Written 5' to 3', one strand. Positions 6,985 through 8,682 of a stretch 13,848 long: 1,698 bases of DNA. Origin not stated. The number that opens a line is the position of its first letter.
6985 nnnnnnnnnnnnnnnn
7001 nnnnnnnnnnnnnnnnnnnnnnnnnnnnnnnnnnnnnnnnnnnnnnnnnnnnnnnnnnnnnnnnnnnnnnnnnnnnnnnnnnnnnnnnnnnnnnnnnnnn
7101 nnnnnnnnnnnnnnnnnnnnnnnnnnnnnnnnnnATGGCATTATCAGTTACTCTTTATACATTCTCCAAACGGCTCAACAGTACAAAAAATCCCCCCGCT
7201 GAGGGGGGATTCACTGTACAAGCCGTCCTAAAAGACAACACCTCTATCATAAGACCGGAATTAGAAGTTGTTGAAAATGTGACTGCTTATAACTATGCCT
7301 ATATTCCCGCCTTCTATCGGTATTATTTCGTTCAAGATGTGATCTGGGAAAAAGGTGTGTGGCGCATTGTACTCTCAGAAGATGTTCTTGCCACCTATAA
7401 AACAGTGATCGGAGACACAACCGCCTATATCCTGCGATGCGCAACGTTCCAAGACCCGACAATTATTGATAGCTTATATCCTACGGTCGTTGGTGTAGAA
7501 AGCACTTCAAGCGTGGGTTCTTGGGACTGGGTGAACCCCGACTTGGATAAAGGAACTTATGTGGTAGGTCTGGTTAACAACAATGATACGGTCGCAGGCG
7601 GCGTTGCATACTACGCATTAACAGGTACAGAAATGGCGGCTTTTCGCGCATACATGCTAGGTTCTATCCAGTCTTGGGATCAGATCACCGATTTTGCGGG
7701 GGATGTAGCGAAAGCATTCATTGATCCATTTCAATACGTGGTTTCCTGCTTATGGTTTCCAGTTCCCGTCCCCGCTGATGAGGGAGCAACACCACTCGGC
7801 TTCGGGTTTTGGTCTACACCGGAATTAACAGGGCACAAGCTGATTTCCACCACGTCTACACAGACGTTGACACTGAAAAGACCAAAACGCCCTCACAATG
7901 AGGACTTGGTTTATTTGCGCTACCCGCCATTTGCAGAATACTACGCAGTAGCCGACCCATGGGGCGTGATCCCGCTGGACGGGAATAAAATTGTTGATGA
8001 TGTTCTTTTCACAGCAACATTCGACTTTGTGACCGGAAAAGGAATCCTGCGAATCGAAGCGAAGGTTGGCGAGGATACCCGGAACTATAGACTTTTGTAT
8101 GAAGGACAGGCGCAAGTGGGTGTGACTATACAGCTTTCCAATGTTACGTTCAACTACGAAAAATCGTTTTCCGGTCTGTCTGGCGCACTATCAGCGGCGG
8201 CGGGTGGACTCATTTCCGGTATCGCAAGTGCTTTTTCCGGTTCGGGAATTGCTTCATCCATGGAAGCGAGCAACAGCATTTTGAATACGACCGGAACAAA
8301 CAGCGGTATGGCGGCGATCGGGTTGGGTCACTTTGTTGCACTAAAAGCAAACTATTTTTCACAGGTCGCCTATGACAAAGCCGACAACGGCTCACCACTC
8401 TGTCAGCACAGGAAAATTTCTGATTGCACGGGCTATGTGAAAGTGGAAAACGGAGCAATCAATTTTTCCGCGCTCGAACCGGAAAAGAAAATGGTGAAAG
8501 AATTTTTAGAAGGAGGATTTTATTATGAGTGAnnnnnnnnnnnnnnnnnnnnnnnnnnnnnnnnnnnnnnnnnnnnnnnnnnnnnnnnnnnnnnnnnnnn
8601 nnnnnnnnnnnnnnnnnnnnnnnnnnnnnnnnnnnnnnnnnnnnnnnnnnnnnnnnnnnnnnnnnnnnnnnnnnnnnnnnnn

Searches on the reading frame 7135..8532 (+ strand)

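Call 6: search_protein_families(library=pfam, proteins=[window:7135-8532:+], max_evalue=0.01)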
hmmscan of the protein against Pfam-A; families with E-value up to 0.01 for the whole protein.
window:7135-8532:+ (465 aa): 0 families

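Call 12: search_protein_families(library=phrogs, proteins=[window:7135-8532:+], max_evalue=0.1)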
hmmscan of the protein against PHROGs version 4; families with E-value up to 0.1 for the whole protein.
window:7135-8532:+ (465 aa): 1 family
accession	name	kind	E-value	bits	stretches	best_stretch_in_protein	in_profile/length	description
phrog_10222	-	unknown function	0.056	14.4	0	71-95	19-44/59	-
